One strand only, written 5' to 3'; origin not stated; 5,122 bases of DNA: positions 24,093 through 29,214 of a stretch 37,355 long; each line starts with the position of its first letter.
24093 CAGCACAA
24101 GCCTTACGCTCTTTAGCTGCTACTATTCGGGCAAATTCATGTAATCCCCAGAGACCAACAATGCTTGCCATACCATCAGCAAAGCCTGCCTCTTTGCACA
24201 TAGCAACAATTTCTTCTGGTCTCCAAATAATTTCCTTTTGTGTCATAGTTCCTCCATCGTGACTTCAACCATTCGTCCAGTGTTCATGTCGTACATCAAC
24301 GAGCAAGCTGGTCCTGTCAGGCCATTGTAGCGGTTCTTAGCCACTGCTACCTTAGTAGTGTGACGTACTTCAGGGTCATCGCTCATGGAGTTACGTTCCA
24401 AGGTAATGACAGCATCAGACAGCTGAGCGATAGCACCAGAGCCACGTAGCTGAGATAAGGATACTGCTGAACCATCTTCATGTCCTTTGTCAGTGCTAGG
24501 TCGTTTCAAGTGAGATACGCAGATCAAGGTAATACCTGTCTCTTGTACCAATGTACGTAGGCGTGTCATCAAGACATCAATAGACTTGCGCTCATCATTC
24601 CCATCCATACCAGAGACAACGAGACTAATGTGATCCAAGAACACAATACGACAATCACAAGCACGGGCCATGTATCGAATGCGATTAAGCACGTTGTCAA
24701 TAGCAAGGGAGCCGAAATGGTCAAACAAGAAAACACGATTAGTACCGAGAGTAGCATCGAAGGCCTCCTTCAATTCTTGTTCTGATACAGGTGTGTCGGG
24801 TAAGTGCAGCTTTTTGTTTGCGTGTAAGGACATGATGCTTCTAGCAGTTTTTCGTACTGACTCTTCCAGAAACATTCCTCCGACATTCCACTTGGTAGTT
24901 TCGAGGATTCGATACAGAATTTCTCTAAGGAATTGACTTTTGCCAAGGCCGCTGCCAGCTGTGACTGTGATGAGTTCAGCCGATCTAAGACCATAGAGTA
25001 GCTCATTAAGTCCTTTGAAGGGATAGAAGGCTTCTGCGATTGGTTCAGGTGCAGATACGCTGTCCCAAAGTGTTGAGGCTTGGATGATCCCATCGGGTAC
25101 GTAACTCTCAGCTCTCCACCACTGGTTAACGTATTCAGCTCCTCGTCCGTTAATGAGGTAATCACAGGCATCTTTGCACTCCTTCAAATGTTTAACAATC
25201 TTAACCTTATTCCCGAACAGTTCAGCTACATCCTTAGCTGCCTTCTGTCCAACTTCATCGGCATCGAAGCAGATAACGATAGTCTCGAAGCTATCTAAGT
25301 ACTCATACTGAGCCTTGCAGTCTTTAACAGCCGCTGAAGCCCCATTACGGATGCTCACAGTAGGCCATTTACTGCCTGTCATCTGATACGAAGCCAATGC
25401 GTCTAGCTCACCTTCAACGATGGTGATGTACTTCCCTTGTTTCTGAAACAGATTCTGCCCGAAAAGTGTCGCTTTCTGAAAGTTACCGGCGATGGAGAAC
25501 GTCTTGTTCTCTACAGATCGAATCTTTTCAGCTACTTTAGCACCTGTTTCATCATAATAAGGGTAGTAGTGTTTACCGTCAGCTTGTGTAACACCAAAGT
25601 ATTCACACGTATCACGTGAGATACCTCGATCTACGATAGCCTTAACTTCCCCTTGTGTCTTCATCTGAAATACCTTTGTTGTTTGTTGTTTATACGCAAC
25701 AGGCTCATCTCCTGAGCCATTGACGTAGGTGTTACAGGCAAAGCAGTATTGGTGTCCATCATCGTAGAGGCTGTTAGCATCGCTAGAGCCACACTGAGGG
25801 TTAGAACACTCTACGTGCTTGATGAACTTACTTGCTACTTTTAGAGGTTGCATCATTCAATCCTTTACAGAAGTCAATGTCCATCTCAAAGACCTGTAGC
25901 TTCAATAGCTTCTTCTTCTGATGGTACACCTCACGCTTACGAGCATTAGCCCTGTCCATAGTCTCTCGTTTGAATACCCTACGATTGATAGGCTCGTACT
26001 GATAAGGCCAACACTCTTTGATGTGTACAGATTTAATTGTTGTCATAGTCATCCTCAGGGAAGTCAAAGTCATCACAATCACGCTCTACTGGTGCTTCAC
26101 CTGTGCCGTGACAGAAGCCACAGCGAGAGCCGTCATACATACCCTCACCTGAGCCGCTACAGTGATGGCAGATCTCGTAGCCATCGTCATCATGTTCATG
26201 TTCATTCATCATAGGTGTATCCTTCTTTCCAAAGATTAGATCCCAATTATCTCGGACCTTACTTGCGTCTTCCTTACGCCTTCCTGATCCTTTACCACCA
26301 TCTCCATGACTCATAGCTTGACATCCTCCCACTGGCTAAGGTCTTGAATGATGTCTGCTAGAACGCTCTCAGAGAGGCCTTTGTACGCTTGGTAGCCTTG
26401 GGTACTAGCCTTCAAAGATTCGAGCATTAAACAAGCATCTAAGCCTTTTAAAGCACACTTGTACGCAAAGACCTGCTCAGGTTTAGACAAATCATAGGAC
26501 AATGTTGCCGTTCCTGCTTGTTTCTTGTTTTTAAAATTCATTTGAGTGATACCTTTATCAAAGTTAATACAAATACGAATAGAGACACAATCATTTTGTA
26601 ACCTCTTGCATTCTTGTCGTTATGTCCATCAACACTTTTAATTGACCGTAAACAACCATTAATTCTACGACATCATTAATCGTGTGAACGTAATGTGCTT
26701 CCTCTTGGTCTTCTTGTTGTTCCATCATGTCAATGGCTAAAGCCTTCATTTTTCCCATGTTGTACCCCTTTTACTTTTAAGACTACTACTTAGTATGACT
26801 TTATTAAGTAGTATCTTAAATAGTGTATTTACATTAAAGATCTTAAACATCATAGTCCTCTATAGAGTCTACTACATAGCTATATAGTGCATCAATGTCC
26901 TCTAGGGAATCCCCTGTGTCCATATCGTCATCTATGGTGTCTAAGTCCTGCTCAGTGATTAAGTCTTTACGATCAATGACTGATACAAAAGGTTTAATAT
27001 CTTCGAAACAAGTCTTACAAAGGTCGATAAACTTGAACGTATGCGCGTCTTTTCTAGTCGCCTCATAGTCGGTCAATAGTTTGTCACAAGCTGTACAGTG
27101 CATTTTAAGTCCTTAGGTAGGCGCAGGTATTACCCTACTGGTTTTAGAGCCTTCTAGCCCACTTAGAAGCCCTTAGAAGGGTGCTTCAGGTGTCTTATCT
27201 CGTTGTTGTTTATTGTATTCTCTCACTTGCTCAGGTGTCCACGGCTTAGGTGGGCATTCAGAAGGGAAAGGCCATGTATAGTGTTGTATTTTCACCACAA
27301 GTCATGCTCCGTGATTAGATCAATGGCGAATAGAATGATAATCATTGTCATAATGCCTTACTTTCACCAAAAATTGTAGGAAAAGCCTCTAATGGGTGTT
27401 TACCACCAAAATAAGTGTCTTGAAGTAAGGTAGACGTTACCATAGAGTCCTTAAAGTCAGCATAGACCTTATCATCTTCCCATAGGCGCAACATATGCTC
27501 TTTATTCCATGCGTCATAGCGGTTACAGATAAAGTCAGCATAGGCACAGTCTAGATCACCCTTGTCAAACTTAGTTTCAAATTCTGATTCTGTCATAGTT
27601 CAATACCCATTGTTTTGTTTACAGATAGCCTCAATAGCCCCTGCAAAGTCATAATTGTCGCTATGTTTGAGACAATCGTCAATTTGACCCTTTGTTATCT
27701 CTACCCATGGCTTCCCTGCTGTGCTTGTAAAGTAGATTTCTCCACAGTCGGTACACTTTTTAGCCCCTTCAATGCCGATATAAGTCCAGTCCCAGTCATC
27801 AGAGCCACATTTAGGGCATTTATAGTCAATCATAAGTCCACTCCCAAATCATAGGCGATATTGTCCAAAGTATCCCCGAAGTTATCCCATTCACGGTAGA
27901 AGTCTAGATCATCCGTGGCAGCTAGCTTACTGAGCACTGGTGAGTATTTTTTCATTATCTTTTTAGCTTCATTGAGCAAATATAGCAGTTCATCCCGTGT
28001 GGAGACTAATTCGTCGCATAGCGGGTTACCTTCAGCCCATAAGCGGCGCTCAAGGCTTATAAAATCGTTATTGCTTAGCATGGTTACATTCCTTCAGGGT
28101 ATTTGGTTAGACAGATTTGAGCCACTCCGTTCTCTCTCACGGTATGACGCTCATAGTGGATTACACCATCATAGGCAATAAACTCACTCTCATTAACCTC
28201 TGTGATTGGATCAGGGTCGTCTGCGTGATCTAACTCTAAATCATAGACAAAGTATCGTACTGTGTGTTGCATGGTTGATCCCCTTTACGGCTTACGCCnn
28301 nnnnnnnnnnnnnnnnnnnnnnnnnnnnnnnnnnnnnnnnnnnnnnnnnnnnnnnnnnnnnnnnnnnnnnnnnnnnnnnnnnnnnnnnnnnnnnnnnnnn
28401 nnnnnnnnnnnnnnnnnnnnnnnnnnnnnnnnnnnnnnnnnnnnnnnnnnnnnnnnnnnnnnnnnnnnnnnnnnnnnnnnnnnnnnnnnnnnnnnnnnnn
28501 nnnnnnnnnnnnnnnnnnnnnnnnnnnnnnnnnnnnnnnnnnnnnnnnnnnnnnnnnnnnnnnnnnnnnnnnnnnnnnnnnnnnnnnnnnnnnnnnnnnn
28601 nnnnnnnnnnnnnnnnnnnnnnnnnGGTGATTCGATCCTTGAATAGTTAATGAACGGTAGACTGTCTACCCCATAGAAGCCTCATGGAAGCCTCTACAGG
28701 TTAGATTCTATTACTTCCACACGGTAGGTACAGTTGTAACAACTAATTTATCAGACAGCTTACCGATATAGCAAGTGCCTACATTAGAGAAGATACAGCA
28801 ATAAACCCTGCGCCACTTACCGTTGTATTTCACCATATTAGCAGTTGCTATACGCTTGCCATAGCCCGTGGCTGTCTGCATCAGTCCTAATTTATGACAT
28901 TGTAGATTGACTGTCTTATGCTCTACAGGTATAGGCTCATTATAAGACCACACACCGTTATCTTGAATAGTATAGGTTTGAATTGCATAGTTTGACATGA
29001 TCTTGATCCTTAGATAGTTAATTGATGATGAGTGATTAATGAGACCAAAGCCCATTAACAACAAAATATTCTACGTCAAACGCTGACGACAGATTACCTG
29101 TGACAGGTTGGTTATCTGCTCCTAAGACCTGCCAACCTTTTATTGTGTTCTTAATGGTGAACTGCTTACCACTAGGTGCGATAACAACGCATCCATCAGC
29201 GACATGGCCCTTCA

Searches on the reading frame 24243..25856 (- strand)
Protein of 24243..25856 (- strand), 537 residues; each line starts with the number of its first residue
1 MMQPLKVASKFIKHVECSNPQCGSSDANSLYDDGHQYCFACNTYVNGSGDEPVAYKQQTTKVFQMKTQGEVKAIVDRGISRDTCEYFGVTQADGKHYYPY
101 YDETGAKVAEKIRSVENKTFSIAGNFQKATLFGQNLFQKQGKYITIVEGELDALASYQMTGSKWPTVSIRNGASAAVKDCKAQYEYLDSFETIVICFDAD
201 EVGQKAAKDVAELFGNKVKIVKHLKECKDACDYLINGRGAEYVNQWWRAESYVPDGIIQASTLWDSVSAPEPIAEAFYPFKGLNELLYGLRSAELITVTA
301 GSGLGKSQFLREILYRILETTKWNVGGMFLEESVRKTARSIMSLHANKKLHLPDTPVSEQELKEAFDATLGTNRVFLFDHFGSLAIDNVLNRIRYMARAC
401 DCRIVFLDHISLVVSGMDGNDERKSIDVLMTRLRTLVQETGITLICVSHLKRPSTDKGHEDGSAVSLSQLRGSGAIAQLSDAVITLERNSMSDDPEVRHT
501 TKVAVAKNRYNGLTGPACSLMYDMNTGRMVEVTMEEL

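Call 6: search_protein_families(library=phrogs, proteins=[window:24243-25856:-], max_evalue=0.001)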
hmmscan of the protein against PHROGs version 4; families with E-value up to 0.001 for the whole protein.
window:24243-25856:- (537 aa): 10 families
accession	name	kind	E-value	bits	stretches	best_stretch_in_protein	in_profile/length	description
phrog_239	-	DNA, RNA and nucleotide metabolism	1e-191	640.9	1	5-533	33-600/801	DNA primase/helicase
phrog_19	-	DNA, RNA and nucleotide metabolism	7.1e-26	92.2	1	279-535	338-584/621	DnaB-like replicative helicase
phrog_243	-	DNA, RNA and nucleotide metabolism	4.2e-20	72.8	1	271-513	18-246/273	DnaB-like replicative helicase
phrog_47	-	DNA, RNA and nucleotide metabolism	2.8e-13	50.3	1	75-235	155-323/947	DNA primase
phrog_5482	-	unknown function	2e-09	37.7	1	278-528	32-295/341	-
phrog_849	-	DNA, RNA and nucleotide metabolism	3.5e-06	27.2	1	127-222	224-318/435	DNA primase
phrog_11530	-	unknown function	3.8e-05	24.6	1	374-515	5-142/184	-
phrog_6012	-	DNA, RNA and nucleotide metabolism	3.9e-05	24.1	1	396-504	243-341/447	DNA helicase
phrog_3123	-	unknown function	8.7e-05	22.3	1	339-505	408-555/583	-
phrog_6444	-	DNA, RNA and nucleotide metabolism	0.00039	20.3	1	139-217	257-329/577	DNA primase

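Call 16: search_dna_similar(query=window:24243-25856:-, collection=phages, mode=protein, max_rows=25)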
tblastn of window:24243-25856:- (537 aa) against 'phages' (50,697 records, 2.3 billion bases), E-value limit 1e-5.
Records with a match: 3561; places in all: 3580; records where one place covers at least 80% of the query: 3267.
Best place of each record, by identity: <60% 3561.
By first word of the organism name: Escherichia 774; Pseudomonas 536; Klebsiella 506; Vibrio 265; Salmonella 210; Rheinheimera 115; Yersinia 85; Erwinia 81; Enterococcus 73; Aeromonas 63; and 91 more.
By host as written in the record: - 530; Escherichia coli 275; Klebsiella pneumoniae 246; Pseudomonas aeruginosa 137; Rheinheimera sp. BAL341 115; Flavobacterium sp. BAL314 63; Escherichia coli K-12 MG1655 50; Pseudomonas aeruginosa PAO1 44; and 794 more.
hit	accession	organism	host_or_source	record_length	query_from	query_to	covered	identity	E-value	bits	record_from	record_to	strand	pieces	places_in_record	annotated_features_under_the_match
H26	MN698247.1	Pelagibacter phage HTVC115P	Candidatus Pelagibacter sp. HTCC7211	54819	9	532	98%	49.9%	3e-163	519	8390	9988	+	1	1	DNA primase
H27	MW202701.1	Caudoviricetes sp.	Manatee Spring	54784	11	536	98%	48.6%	4e-166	528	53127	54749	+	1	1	DNA directed DNA polymerase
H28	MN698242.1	Pelagibacter phage HTVC103P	Candidatus Pelagibacter sp. HTCC7211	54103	11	532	97%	48.4%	2e-161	514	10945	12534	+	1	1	DNA primase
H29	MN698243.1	Pelagibacter phage HTVC104P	Candidatus Pelagibacter sp. HTCC7211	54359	11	532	97%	48.1%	2e-161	514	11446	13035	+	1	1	DNA primase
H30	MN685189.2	Ralstonia phage vRsoP-WF2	environmental water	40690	9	531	97%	46.3%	2e-145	468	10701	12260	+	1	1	primase/helicase protein | restriction endonuclease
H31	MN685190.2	Ralstonia phage vRsoP-WM2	environmental water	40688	9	531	97%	46.3%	2e-145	468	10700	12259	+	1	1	primase/helicase protein | restriction endonuclease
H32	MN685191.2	Ralstonia phage vRsoP-WR2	environmental water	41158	9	531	97%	46.3%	2e-145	468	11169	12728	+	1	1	primase/helicase protein | restriction endonuclease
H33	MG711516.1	Ralstonia phage RsoP1EGY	Ralstonia solanacearum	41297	9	531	97%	46.3%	2e-145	468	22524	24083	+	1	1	hypothetical protein (x2)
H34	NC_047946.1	Ralstonia phage RsoP1EGY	Ralstonia solanacearum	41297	9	531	97%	46.3%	2e-145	468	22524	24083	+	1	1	hypothetical protein | endonuclease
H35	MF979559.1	Ralstonia phage DU_RP_I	Ralstonia solanacearum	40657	9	531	97%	46.1%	7e-145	466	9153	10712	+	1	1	DNA primase | hypothetical protein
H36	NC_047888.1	Ralstonia phage DU_RP_I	Ralstonia solanacearum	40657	9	531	97%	46.1%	7e-145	466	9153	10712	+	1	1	DNA primase | endonuclease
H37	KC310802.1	Synechococcus phage S-CBP1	Synechococcus sp. CB0101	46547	9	536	98%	44.9%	1e-124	408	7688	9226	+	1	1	primase/helicase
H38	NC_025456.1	Synechococcus phage S-CBP1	Synechococcus sp. CB0101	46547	9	536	98%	44.9%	1e-124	408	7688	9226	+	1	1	DNA primase/helicase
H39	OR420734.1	Roseobacter phage CRP-804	Paracoccaceae bacterium strain FZCC0196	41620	9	531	97%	45.2%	3e-140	453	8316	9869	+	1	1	DNA primase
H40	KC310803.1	Synechococcus phage S-CBP3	Synechococcus sp. CB0101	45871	9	536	98%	44.8%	8e-127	414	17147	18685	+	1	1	primase/helicase | hypothetical protein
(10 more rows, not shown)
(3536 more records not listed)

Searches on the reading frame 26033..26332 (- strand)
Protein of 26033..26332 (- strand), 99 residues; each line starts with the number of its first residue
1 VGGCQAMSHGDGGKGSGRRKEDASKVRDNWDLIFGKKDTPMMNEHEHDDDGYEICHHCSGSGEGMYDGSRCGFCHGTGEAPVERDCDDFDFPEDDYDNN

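Call 24: search_protein_families(library=pfam, proteins=[window:26033-26332:-], max_evalue=0.01)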
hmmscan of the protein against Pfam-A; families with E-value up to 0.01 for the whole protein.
window:26033-26332:- (99 aa): 1 family
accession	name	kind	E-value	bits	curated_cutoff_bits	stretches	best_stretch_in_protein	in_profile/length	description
PF00684.25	DnaJ_CXXCXGXG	-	0.0091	16.7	32.7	1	55-81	1-28/65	DnaJ central domain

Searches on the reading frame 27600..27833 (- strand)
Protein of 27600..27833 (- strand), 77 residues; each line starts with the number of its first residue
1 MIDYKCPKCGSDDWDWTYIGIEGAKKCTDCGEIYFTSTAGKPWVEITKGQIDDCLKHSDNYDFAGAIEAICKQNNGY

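Call 25: search_protein_families(library=pfam, proteins=[window:27600-27833:-], max_evalue=0.01)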
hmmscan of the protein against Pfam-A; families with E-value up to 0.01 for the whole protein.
window:27600-27833:- (77 aa): 1 family
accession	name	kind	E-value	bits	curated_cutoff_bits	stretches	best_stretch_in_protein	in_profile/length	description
PF12172.15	zf-ChsH2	-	0.00027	21.1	23.2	0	25-35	12-22/37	ChsH2, rubredoxin-like zinc ribbon domain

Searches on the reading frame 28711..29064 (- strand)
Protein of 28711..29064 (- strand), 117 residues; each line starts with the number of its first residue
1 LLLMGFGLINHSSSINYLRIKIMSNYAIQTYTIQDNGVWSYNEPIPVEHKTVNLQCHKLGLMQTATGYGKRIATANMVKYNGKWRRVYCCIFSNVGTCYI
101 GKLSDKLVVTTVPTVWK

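Call 6: search_protein_families(library=phrogs, proteins=[window:28711-29064:-], max_evalue=0.001)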
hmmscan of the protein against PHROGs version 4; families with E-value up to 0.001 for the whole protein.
window:28711-29064:- (117 aa): 1 family
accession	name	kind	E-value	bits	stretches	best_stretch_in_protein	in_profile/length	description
phrog_3436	-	unknown function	2.6e-14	54.2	1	52-107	32-87/90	-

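Call 24: search_protein_families(library=pfam, proteins=[window:28711-29064:-], max_evalue=0.01)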
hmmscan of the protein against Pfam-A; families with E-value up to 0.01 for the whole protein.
window:28711-29064:- (117 aa): 0 families
